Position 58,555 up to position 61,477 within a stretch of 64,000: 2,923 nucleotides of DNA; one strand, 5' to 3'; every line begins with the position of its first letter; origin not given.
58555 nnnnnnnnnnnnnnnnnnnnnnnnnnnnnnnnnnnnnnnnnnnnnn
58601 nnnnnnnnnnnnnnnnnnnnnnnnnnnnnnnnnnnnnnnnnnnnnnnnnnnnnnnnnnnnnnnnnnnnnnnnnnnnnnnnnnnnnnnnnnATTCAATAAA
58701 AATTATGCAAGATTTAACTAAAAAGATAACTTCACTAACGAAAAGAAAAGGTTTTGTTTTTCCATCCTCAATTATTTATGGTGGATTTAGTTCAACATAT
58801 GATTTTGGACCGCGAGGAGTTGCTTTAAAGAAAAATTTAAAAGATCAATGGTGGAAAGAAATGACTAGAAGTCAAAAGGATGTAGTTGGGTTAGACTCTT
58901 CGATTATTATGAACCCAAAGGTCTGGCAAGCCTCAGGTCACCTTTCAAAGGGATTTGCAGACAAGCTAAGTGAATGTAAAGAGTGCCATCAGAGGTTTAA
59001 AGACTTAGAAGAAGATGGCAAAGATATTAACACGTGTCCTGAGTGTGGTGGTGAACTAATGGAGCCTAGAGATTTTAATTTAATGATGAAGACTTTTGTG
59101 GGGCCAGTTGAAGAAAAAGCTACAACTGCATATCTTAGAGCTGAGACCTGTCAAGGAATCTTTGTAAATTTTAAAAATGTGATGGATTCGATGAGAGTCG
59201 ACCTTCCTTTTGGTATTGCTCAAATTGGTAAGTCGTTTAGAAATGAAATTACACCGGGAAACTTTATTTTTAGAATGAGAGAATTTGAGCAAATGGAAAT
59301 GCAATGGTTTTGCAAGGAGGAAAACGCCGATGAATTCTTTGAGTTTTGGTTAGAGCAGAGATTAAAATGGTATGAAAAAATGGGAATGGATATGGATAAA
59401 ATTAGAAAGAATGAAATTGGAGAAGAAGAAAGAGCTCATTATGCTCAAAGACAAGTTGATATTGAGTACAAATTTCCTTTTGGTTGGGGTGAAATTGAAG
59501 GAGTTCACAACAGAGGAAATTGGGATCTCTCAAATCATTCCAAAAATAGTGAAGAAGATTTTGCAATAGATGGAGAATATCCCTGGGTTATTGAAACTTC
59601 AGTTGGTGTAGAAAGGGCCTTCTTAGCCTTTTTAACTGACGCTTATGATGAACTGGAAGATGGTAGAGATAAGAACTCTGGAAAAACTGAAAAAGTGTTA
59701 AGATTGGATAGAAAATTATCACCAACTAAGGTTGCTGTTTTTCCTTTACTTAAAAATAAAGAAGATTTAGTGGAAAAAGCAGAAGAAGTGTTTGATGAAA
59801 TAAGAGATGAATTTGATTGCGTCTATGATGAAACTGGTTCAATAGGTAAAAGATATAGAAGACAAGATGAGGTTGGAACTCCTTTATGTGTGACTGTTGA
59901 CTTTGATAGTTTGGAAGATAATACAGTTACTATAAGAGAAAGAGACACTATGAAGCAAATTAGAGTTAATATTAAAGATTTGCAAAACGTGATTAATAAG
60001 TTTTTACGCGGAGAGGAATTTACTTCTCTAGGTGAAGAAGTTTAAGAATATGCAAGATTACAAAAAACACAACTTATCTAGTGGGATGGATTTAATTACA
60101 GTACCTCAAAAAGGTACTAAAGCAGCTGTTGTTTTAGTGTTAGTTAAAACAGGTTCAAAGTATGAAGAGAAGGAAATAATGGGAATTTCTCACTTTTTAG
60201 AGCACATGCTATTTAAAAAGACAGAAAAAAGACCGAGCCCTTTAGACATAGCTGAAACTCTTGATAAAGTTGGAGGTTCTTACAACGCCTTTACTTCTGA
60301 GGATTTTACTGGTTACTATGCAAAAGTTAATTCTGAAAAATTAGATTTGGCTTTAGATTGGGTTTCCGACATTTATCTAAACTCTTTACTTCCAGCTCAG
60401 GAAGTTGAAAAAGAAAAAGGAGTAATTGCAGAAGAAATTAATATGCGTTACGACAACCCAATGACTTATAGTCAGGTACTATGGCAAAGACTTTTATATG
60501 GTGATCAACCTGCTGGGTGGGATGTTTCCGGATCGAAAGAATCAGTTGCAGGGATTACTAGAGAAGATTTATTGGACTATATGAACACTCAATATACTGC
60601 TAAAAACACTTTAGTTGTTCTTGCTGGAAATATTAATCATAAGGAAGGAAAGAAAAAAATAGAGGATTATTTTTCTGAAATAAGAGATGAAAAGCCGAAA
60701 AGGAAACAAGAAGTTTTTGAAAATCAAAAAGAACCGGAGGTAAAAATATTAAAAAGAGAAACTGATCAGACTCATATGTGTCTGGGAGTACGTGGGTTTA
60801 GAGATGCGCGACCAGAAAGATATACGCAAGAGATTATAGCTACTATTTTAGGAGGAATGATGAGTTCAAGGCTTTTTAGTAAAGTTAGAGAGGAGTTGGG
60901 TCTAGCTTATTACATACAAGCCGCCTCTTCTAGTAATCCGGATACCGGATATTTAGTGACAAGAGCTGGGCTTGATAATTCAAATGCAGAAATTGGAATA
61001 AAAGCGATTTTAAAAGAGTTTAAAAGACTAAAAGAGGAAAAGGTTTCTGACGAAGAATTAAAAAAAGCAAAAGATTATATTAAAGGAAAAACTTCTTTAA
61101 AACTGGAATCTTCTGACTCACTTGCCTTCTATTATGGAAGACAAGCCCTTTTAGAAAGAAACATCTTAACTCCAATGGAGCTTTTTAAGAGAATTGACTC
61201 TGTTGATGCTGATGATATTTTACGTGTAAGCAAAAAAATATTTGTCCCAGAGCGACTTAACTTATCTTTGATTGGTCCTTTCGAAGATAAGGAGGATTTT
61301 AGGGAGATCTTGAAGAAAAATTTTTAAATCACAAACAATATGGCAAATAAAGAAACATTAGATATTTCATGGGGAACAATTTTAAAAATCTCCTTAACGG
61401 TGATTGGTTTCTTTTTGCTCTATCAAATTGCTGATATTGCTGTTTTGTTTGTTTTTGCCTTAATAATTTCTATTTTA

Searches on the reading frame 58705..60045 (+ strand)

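Call 35: search_protein_families(library=pfam, proteins=[window:58705-60045:+], max_evalue=0.0001)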
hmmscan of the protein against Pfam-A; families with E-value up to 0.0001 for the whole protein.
window:58705-60045:+ (446 aa): 2 families
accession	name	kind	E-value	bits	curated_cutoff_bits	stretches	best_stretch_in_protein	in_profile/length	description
PF03129.25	HGTP_anticodon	-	3.3e-21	75.7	21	1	342-432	1-93/94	Anticodon binding domain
PF00587.30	tRNA-synt_2b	-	9.4e-15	55.6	29.3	1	140-310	9-176/179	tRNA synthetase class II core domain (G, H, P, S and T)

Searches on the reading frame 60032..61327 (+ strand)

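Call 35: search_protein_families(library=pfam, proteins=[window:60032-61327:+], max_evalue=0.0001)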
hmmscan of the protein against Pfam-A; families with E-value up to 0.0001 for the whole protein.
window:60032-61327:+ (431 aa): 2 families
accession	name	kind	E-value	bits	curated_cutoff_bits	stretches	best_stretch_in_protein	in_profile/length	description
PF05193.26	Peptidase_M16_C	-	4.5e-41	141.2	23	1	175-348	2-179/181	Peptidase M16 inactive domain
PF00675.25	Peptidase_M16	-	9.8e-35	120.1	22.3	1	27-143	8-123/149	Insulinase (Peptidase family M16)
